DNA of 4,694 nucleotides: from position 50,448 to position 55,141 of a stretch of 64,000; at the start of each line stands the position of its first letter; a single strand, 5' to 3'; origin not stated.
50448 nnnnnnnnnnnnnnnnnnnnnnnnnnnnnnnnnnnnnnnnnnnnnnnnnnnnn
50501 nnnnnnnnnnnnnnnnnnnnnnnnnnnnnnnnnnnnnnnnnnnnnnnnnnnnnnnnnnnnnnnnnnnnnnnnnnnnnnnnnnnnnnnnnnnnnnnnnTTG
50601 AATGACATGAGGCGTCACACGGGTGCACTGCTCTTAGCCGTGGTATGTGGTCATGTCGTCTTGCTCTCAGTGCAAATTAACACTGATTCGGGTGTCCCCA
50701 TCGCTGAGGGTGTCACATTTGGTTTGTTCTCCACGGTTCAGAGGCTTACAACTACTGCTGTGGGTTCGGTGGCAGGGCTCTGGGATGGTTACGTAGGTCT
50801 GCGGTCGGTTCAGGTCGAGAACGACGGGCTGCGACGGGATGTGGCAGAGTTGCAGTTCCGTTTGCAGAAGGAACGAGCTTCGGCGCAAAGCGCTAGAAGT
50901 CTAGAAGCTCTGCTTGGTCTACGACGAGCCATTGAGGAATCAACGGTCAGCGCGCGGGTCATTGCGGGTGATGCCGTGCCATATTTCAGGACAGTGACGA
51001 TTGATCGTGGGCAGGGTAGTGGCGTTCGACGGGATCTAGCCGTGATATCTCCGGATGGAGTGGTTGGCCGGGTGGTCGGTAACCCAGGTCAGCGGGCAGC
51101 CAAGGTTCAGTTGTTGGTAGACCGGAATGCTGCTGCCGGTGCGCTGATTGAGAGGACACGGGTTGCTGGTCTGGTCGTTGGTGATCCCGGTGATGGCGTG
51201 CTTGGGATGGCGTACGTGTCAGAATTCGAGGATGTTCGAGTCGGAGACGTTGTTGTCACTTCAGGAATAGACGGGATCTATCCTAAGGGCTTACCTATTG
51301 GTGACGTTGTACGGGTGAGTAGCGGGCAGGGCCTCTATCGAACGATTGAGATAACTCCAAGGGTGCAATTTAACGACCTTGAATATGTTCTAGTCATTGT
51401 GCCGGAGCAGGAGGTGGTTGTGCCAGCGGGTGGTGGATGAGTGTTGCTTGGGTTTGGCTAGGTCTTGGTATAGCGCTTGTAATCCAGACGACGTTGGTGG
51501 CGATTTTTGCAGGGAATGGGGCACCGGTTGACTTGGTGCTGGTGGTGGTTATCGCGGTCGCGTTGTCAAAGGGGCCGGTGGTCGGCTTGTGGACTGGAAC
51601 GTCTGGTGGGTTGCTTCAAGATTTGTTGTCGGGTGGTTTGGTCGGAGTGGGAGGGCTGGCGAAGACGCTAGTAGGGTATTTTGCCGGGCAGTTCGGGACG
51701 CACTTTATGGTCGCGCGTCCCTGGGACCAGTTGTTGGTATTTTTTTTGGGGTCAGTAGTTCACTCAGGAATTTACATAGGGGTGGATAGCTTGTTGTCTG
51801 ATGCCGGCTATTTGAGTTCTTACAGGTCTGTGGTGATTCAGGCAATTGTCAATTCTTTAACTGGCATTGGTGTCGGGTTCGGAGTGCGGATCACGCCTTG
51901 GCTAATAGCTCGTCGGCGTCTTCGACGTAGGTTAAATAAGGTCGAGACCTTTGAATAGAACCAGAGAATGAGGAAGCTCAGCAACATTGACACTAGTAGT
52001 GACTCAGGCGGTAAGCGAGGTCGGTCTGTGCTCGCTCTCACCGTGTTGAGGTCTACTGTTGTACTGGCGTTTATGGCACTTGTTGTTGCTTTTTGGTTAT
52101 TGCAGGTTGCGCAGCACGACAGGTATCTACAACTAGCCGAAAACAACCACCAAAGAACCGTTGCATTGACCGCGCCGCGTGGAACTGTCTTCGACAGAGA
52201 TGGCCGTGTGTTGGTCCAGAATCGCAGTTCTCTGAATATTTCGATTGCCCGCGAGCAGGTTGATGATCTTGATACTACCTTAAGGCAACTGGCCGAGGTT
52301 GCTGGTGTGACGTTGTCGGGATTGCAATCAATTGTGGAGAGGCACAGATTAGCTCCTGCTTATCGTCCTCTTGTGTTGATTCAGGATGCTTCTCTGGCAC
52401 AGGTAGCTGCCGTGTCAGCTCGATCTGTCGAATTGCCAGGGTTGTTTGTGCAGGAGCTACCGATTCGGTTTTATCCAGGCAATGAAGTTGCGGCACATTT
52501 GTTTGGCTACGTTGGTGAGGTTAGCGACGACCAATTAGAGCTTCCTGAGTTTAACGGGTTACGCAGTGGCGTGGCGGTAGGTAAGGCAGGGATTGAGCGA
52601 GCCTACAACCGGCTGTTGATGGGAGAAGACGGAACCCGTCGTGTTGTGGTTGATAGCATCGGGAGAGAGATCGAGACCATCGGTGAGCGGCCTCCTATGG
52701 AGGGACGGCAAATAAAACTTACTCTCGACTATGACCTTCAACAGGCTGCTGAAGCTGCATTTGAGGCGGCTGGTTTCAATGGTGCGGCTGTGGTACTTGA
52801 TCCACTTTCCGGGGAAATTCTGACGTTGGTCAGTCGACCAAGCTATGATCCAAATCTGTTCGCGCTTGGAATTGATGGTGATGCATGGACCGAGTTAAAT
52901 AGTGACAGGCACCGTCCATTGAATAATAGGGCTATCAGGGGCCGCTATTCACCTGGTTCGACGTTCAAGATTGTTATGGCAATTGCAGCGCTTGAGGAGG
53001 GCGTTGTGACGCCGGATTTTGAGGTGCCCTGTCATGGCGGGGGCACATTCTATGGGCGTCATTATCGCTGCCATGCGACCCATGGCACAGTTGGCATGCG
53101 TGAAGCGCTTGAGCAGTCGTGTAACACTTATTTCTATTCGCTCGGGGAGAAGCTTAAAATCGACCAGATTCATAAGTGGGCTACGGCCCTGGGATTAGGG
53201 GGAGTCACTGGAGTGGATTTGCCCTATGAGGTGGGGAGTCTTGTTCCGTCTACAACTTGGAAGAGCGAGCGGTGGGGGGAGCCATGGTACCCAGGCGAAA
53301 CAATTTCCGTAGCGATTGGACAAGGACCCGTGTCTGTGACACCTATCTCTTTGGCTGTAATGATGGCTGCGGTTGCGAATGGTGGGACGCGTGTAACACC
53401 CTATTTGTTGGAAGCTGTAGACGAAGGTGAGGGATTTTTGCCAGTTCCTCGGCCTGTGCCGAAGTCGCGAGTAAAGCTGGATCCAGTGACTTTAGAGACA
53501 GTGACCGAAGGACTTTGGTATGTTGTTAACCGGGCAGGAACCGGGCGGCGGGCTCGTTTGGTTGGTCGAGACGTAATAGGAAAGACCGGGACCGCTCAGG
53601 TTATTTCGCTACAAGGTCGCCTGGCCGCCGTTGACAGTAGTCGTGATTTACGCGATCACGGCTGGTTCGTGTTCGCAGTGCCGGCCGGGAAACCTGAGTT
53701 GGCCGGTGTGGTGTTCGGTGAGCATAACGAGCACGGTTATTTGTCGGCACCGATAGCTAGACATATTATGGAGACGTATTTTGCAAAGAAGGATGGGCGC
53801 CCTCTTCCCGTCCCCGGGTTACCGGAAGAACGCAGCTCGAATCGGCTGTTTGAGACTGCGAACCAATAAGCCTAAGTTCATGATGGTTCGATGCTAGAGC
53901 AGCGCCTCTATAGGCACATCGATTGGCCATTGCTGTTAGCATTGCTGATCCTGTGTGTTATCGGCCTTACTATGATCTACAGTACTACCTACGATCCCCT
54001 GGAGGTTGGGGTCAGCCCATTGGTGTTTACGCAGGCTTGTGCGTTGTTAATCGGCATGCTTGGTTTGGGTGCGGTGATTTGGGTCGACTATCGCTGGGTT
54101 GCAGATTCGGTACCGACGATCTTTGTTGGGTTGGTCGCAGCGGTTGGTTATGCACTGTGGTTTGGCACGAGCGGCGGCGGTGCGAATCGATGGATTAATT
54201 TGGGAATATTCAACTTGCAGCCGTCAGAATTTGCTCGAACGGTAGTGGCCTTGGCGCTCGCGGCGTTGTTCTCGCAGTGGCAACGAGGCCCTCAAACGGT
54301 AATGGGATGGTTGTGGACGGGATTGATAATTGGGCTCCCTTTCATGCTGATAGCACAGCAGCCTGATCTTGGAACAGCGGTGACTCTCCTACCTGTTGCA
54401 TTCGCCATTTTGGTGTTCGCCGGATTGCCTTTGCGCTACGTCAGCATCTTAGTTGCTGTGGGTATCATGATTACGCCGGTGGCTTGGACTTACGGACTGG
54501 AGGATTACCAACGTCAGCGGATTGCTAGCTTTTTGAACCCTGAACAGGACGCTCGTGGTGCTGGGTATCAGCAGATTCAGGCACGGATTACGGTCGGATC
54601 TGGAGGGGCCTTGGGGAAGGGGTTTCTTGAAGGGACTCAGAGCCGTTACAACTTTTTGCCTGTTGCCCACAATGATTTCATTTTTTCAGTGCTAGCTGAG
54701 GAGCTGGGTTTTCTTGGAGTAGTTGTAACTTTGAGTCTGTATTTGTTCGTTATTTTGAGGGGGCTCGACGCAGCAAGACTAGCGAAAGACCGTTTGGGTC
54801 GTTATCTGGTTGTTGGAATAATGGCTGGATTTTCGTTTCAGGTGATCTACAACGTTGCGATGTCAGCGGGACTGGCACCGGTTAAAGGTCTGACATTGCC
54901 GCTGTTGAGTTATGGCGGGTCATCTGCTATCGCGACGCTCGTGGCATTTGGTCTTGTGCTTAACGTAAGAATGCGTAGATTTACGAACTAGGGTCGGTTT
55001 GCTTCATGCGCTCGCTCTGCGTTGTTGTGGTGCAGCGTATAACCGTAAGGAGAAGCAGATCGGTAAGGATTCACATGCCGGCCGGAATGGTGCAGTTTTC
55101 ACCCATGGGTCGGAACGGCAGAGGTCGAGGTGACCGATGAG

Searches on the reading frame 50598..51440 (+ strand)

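Call 46: search_protein_families(library=pfam, proteins=[window:50598-51440:+], max_evalue=0.001)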
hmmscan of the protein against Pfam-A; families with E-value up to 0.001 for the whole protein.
window:50598-51440:+ (280 aa): 1 family
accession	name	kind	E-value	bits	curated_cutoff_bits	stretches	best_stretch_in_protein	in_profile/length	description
PF04085.20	MreC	-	2.9e-38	131.4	28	1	121-267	1-146/147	Rod shape-determining protein MreC, barrel core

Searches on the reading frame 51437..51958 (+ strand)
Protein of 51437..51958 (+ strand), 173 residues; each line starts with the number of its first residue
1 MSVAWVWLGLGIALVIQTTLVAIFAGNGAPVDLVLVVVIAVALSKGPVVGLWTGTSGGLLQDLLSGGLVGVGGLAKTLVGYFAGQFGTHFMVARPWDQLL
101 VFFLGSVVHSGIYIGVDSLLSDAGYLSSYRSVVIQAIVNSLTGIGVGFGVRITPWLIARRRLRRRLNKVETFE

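Call 46: search_protein_families(library=pfam, proteins=[window:51437-51958:+], max_evalue=0.001)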
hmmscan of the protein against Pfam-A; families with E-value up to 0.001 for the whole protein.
window:51437-51958:+ (173 aa): 1 family
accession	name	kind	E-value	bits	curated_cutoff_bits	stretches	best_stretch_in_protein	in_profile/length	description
PF04093.17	MreD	-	2.9e-07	31.2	24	1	6-107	8-114/158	rod shape-determining protein MreD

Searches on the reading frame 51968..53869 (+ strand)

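Call 46: search_protein_families(library=pfam, proteins=[window:51968-53869:+], max_evalue=0.001)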
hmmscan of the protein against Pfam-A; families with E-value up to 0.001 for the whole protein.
window:51968-53869:+ (633 aa): 2 families
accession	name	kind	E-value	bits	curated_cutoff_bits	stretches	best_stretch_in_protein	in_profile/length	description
PF00905.27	Transpeptidase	-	6.6e-64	216.4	22.1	1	272-602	1-299/299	Penicillin binding protein transpeptidase domain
PF03717.20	PBP_dimer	-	7.7e-38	131.1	24.4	1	68-238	3-179/180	Penicillin-binding Protein dimerisation domain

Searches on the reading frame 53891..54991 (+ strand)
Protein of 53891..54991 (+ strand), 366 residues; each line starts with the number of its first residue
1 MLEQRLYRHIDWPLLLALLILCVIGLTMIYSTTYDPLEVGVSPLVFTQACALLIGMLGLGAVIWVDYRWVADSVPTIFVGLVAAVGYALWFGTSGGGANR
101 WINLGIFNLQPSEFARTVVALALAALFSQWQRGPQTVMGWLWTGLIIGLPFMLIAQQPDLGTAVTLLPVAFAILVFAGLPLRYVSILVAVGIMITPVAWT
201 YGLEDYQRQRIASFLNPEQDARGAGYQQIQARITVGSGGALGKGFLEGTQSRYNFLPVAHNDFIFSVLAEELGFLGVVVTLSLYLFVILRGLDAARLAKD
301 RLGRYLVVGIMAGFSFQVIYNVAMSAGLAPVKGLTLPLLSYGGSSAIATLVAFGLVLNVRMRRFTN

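Call 46: search_protein_families(library=pfam, proteins=[window:53891-54991:+], max_evalue=0.001)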
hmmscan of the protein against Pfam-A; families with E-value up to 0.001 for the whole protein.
window:53891-54991:+ (366 aa): 1 family
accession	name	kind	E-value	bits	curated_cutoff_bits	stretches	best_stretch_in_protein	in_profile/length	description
PF01098.24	FTSW_RODA_SPOVE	-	8.5e-90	301.7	26.4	1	15-362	4-353/356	Cell cycle protein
